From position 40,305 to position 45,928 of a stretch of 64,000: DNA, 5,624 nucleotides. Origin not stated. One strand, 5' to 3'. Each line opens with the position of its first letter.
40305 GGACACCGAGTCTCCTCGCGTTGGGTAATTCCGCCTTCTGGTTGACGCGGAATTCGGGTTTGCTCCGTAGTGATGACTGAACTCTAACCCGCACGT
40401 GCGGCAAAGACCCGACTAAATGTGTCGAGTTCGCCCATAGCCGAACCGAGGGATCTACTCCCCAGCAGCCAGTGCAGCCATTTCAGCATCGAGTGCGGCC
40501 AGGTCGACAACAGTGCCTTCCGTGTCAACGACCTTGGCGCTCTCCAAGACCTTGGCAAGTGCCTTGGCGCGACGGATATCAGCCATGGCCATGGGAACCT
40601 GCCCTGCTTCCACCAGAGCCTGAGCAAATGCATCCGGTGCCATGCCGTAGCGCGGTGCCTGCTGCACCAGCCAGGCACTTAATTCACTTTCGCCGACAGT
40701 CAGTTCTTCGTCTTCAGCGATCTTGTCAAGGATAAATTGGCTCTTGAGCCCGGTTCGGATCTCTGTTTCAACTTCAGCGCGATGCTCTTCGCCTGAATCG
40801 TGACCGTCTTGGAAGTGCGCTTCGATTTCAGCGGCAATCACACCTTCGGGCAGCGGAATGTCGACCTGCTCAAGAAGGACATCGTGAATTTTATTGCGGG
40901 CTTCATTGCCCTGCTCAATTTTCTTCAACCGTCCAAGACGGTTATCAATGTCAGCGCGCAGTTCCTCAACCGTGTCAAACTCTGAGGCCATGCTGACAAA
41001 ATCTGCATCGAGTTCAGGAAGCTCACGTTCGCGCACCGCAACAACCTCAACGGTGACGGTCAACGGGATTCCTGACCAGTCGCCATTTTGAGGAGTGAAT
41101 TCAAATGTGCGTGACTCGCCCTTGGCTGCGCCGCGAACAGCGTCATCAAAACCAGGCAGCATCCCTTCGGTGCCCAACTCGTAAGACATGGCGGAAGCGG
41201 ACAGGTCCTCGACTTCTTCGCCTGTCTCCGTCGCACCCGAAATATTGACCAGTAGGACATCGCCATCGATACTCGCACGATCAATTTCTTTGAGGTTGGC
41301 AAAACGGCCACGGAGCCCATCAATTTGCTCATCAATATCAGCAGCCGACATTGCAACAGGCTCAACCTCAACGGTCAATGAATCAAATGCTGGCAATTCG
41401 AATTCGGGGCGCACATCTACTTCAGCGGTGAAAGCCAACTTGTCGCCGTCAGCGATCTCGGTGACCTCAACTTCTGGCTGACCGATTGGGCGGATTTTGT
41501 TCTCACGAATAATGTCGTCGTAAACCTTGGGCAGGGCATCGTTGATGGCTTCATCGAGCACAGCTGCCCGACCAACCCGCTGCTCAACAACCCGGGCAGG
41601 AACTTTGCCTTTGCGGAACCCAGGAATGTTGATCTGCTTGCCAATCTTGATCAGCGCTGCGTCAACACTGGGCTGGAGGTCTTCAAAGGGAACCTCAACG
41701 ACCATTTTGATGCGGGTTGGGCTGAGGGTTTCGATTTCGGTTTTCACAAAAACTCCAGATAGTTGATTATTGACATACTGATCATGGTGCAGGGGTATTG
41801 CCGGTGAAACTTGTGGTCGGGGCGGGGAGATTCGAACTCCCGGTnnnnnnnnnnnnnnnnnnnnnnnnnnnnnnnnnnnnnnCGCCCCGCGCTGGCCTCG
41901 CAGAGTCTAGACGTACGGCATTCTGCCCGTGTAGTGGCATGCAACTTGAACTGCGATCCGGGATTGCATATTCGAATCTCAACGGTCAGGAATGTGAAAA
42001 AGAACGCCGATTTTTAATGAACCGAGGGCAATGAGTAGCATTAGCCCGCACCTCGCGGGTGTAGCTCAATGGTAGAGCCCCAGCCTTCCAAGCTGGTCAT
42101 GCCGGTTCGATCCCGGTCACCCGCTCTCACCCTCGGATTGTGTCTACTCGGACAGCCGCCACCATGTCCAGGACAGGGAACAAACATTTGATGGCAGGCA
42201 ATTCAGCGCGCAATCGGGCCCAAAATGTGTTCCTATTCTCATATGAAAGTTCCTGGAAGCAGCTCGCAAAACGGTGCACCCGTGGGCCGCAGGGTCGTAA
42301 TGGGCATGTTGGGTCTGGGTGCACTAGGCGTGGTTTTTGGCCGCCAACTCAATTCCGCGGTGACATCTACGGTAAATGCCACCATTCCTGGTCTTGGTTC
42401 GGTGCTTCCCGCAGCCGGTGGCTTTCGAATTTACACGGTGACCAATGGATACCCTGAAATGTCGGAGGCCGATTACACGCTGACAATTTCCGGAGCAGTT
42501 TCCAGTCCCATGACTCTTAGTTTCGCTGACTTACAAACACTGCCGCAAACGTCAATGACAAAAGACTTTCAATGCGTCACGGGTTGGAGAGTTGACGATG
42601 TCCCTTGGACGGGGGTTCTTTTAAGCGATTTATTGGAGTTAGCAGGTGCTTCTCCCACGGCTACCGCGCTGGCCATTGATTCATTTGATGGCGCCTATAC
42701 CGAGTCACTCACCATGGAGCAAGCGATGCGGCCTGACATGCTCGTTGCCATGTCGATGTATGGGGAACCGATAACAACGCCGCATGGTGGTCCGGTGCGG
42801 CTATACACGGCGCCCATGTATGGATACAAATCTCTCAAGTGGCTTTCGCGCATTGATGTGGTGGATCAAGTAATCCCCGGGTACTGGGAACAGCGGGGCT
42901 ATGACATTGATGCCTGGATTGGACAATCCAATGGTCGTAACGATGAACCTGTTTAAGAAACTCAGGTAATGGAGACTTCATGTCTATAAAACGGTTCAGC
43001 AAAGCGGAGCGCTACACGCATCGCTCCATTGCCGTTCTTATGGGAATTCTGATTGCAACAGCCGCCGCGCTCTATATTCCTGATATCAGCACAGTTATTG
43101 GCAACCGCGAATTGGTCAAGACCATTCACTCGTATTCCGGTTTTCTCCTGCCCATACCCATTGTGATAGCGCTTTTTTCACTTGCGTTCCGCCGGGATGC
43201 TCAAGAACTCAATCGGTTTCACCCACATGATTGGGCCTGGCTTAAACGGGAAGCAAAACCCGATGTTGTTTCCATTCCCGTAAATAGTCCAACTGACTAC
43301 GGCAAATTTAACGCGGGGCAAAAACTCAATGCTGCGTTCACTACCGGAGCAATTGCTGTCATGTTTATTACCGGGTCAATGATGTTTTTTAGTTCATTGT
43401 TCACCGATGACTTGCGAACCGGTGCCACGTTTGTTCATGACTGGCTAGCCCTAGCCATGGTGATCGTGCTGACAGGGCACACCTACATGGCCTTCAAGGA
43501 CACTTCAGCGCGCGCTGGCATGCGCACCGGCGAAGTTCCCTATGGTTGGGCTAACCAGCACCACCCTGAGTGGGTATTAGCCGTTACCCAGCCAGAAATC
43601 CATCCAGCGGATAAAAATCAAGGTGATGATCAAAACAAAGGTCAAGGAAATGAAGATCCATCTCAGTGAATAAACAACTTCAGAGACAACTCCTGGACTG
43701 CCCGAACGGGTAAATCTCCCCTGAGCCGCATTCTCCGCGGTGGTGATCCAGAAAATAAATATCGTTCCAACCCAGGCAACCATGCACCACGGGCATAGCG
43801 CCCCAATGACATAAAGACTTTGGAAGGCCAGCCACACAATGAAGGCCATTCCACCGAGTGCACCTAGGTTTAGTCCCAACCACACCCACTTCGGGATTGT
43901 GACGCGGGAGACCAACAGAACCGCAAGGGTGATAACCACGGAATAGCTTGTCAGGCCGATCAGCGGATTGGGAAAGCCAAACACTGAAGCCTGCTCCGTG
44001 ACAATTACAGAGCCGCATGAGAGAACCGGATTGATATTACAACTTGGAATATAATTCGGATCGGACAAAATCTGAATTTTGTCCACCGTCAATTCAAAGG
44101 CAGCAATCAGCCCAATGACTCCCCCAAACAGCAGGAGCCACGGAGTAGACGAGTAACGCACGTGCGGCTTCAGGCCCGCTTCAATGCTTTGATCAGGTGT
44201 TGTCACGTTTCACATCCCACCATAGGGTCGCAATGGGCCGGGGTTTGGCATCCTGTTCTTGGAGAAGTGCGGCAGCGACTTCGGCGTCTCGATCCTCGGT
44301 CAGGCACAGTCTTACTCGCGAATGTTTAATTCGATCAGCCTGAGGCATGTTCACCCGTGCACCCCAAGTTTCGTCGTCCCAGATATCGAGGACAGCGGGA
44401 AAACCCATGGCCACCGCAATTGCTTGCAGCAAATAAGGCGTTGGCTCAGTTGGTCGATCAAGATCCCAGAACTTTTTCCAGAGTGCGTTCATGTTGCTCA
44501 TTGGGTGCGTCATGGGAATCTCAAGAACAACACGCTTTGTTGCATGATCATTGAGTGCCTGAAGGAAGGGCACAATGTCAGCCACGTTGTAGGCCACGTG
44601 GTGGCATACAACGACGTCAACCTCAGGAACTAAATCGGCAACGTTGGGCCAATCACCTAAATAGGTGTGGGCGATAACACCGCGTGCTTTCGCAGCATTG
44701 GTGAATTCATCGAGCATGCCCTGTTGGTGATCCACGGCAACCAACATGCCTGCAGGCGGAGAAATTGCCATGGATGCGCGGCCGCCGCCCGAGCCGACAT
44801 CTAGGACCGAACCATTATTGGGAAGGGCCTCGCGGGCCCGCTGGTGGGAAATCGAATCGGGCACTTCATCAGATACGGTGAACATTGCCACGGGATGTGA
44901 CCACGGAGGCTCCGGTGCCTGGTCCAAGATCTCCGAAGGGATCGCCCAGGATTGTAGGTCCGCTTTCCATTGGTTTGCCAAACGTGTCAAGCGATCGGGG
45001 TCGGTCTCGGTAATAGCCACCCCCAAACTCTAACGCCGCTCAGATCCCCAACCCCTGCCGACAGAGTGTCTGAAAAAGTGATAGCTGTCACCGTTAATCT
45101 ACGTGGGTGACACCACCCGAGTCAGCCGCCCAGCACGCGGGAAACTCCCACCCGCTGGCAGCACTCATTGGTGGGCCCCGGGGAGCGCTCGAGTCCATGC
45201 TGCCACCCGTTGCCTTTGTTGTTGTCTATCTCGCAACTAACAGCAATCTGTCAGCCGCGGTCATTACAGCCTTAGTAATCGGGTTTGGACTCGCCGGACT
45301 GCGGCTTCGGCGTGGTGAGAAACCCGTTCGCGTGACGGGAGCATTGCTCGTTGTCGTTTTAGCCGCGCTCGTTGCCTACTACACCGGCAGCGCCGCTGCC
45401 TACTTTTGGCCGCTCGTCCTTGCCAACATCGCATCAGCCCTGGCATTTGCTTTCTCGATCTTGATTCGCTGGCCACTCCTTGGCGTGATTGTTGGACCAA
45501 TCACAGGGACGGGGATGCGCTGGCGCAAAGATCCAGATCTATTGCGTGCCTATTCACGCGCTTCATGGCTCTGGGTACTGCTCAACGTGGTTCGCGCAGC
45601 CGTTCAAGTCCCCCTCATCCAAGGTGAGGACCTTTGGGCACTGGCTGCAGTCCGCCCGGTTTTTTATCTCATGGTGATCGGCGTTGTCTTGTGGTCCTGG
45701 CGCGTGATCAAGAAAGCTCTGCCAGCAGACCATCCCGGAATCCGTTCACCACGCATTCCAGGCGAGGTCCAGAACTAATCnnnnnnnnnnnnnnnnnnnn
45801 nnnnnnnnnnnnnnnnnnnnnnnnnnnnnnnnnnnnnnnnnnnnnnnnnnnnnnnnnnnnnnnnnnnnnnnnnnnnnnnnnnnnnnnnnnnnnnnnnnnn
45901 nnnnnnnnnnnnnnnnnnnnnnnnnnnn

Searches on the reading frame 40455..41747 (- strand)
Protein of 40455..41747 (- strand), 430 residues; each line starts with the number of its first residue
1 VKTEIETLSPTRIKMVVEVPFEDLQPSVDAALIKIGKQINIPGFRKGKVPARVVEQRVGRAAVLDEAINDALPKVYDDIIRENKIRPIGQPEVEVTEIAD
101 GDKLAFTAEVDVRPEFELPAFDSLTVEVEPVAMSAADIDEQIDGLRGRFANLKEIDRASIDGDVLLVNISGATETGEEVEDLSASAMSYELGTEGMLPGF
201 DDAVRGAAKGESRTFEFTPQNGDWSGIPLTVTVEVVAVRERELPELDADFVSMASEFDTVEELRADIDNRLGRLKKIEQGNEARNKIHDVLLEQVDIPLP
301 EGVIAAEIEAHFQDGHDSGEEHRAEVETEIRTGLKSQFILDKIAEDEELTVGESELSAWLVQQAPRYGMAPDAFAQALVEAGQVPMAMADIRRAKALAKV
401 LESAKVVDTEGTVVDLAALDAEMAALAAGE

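Call 5: search_protein_families(library=pfam, proteins=[window:40455-41747:-], max_evalue=0.001)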
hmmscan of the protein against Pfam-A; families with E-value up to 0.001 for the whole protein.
window:40455-41747:- (430 aa): 3 families
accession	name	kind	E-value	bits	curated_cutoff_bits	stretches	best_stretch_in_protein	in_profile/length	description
PF05697.18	Trigger_N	-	6.6e-46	156.6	22.2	1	1-144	1-143/144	Bacterial trigger factor protein (TF)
PF05698.19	Trigger_C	-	4.3e-24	85.8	22.7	1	259-402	1-162/162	Bacterial trigger factor protein (TF) C-terminus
PF00254.34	FKBP_C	-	3e-06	27.9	21.1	1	161-220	7-68/94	FKBP-type peptidyl-prolyl cis-trans isomerase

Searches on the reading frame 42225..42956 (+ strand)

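Call 36: search_protein_families(library=pfam, proteins=[window:42225-42956:+], max_evalue=0.0001)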
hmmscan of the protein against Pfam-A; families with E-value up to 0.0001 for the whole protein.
window:42225-42956:+ (243 aa): 1 family
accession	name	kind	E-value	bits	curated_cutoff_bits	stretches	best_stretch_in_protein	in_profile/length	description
PF00174.25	Oxidored_molyb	-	1e-40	139.5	24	1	76-221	4-169/169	Oxidoreductase molybdopterin binding domain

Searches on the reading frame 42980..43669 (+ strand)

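Call 36: search_protein_families(library=pfam, proteins=[window:42980-43669:+], max_evalue=0.0001)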
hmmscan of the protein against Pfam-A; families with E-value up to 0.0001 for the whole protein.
window:42980-43669:+ (229 aa): 1 family
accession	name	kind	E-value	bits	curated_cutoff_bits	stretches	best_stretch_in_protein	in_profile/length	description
PF01292.26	Ni_hydr_CYTB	-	5.6e-17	62.5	30.1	1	5-175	1-166/179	Prokaryotic cytochrome b561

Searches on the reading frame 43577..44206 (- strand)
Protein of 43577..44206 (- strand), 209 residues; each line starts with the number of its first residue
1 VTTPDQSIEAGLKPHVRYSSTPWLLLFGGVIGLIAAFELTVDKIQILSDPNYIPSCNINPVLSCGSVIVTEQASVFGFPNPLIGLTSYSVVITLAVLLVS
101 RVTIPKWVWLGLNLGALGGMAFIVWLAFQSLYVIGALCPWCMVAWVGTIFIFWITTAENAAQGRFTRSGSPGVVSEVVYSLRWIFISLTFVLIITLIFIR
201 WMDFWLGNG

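Call 36: search_protein_families(library=pfam, proteins=[window:43577-44206:-], max_evalue=0.0001)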
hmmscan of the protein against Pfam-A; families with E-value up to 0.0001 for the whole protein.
window:43577-44206:- (209 aa): 1 family
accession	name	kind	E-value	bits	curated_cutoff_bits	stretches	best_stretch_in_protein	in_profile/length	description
PF07884.19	VKOR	-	5.1e-41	140.4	27.5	1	23-156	1-134/134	Vitamin K epoxide reductase family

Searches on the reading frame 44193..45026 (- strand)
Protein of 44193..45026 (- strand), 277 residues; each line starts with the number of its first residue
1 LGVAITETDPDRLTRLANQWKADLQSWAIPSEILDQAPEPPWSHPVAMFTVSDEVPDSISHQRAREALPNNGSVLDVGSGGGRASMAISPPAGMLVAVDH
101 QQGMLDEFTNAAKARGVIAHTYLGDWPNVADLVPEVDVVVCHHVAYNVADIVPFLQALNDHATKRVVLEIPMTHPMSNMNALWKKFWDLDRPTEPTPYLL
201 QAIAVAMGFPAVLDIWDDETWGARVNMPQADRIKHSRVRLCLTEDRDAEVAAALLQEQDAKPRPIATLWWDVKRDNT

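Call 36: search_protein_families(library=pfam, proteins=[window:44193-45026:-], max_evalue=0.0001)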
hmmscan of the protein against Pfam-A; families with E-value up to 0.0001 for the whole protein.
window:44193-45026:- (277 aa): 3 families
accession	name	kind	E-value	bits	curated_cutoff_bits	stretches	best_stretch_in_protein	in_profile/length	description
PF13649.12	Methyltransf_25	-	3.6e-07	31.2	27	1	74-159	1-90/97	Methyltransferase domain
PF08241.18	Methyltransf_11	-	6e-06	27.3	21.2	1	75-158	1-83/95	Methyltransferase domain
PF08242.18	Methyltransf_12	-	3.6e-05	24.8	30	1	75-164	1-94/98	Methyltransferase domain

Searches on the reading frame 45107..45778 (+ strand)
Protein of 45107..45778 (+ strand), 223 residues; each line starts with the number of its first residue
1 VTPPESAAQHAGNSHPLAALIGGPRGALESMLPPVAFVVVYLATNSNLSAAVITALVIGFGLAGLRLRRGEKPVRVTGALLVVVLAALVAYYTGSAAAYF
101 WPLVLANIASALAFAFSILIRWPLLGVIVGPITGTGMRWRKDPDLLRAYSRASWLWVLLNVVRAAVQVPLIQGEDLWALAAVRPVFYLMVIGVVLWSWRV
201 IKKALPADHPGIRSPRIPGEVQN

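Call 36: search_protein_families(library=pfam, proteins=[window:45107-45778:+], max_evalue=0.0001)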
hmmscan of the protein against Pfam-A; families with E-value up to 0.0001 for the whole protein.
window:45107-45778:+ (223 aa): 1 family
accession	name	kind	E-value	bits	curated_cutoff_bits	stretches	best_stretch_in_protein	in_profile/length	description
PF11361.13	DUF3159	-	1.9e-41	142.4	34.2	1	21-206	1-186/188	Protein of unknown function (DUF3159)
